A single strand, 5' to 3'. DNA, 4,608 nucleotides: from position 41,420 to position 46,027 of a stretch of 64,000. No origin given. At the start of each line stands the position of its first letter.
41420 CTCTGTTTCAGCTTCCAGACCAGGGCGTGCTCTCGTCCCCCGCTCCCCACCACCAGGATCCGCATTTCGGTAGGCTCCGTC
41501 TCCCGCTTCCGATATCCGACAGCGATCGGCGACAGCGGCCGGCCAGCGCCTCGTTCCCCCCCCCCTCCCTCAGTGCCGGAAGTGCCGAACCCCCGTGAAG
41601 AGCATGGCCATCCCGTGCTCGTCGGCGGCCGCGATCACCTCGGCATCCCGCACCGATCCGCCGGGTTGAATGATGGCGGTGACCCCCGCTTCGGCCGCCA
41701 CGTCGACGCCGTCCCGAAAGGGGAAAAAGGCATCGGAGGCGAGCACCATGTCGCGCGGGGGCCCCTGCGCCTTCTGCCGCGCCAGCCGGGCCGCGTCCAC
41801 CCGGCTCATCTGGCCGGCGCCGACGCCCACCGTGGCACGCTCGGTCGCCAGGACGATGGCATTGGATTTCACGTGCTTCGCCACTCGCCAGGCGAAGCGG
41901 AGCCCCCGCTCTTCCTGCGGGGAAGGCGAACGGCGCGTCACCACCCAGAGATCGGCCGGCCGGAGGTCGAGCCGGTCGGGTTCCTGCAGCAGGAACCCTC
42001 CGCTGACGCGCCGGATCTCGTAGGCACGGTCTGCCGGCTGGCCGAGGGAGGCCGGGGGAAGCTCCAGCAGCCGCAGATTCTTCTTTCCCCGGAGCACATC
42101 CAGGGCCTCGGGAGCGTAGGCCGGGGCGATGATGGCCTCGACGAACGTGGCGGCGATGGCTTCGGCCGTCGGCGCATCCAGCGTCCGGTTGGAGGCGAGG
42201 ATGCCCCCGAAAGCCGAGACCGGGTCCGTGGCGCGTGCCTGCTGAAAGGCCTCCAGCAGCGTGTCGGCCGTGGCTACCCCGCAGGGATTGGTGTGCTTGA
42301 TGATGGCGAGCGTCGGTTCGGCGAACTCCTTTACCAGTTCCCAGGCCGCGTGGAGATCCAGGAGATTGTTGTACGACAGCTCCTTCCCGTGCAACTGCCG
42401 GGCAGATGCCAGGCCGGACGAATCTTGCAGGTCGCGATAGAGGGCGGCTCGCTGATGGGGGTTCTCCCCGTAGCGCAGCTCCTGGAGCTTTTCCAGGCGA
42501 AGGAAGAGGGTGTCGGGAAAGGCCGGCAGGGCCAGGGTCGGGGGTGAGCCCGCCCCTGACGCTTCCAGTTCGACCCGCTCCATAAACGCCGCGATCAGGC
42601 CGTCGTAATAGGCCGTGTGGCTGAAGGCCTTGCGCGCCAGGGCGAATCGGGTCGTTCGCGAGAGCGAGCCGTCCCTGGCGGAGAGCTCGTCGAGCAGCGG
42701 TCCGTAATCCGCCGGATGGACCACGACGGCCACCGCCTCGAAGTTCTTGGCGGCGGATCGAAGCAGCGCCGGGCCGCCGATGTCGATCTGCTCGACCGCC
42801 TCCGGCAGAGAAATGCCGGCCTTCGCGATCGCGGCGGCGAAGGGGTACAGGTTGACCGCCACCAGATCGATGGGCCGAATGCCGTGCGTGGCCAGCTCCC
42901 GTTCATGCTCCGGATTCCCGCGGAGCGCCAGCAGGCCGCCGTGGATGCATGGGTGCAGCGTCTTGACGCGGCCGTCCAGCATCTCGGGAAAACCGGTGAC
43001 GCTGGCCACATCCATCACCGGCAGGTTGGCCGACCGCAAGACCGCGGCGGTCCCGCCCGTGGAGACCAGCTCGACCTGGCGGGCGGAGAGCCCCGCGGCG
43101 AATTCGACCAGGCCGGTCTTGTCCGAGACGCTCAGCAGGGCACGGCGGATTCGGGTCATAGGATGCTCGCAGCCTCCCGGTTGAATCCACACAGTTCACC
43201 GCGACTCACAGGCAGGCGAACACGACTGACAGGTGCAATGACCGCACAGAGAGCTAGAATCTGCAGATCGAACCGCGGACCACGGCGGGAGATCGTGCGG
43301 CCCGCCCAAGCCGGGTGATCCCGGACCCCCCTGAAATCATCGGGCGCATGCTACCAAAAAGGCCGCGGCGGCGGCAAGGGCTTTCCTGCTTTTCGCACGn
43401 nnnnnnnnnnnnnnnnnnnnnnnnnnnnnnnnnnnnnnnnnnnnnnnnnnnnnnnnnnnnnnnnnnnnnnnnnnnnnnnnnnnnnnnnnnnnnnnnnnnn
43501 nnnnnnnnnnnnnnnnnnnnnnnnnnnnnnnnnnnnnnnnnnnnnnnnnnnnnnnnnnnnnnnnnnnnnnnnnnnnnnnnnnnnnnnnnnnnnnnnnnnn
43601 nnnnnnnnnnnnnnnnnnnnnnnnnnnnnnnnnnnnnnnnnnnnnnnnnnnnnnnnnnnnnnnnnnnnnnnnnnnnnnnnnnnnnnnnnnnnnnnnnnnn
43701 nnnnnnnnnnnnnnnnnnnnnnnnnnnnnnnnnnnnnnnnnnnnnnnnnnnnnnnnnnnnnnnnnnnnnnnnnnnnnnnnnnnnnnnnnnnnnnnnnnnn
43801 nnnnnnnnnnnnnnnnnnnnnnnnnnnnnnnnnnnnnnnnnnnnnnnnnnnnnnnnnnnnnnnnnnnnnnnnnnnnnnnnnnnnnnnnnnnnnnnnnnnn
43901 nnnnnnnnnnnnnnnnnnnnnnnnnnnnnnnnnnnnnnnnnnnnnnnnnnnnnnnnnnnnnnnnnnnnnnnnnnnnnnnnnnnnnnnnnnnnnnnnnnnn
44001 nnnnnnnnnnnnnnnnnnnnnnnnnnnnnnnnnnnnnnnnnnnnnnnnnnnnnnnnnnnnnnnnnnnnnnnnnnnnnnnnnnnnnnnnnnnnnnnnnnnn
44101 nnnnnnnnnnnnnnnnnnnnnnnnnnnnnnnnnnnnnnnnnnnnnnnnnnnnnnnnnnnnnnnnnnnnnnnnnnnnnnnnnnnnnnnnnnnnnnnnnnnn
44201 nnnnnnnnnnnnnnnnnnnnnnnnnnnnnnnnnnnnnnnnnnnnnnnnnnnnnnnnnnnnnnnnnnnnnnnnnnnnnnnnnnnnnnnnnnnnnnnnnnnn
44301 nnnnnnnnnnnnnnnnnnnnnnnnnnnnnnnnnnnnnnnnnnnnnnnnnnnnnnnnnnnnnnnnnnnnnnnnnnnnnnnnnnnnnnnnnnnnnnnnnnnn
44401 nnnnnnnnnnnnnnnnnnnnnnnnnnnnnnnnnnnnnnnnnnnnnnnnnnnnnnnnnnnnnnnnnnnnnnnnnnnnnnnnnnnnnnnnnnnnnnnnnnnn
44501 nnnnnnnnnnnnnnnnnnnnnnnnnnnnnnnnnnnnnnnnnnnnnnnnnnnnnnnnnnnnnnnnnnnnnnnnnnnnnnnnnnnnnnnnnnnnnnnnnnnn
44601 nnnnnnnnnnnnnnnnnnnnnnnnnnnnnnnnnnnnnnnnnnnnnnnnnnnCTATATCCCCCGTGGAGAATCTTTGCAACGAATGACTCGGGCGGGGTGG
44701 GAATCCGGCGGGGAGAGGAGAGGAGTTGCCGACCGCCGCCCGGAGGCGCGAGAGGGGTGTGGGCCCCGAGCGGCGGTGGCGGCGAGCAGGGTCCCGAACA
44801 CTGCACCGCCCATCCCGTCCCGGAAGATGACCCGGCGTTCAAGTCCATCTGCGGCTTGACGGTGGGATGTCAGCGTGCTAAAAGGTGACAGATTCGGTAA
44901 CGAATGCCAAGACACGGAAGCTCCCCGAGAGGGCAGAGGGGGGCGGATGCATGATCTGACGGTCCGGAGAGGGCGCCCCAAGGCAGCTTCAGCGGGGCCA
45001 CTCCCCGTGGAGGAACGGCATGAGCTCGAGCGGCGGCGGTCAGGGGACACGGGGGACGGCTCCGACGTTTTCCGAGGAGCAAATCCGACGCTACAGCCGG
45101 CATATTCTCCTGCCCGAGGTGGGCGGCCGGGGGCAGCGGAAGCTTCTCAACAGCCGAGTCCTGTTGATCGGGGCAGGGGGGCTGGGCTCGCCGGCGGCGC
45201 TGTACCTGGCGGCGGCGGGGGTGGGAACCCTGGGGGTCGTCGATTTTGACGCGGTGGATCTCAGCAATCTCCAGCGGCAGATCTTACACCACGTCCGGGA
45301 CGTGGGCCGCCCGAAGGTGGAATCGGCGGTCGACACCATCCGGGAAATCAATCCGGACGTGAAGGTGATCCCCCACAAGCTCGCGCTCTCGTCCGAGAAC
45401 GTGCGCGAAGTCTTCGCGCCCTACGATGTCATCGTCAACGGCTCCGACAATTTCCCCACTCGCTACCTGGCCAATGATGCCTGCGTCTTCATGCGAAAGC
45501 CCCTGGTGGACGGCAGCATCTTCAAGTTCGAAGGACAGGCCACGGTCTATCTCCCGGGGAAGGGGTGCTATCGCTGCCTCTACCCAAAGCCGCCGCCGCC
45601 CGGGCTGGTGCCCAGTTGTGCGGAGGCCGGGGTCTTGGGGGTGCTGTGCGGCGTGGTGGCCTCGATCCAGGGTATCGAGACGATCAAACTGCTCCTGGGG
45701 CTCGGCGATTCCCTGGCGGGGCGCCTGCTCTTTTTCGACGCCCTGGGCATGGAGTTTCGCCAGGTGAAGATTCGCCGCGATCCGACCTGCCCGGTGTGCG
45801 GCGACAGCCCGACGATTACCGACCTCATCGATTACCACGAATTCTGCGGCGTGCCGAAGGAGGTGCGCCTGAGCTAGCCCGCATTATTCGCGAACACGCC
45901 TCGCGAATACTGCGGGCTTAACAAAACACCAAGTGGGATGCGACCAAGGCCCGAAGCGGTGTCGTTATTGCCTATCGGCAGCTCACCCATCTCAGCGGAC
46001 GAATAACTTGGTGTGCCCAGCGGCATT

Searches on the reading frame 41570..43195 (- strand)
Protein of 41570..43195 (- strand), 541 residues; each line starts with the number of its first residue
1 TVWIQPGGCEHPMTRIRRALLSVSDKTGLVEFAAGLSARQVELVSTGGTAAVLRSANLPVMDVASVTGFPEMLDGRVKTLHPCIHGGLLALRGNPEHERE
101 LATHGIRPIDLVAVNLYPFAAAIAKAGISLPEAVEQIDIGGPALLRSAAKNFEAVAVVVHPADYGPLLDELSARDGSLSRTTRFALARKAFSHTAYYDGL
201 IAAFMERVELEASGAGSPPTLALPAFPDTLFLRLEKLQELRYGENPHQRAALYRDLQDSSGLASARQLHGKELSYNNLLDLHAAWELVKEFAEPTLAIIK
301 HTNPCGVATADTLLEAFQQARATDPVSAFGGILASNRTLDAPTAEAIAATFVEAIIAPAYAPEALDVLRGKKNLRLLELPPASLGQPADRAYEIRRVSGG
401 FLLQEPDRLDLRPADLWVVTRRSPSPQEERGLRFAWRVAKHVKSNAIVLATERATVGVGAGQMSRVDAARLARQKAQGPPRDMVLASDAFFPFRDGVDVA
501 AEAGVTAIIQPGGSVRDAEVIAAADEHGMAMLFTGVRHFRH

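Call 102: search_protein_families(library=pfam, proteins=[window:41570-43195:-], max_evalue=0.00001)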
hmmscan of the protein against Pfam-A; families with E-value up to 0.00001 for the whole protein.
window:41570-43195:- (541 aa): 2 families
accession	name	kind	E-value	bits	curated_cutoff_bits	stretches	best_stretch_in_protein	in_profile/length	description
PF01808.24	AICARFT_IMPCHas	-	2.6e-120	402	25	1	148-475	1-311/311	AICARFT/IMPCHase bienzyme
PF02142.27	MGS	-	9.1e-21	74.2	24.1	1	28-142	1-93/94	MGS-like domain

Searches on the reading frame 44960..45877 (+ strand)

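Call 102: search_protein_families(library=pfam, proteins=[window:44960-45877:+], max_evalue=0.00001)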
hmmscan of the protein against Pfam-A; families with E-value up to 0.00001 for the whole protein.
window:44960-45877:+ (305 aa): 1 family
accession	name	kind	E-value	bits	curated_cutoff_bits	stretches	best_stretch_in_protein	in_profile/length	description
PF00899.27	ThiF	-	9.4e-83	277.4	28.1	1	45-279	1-238/238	ThiF family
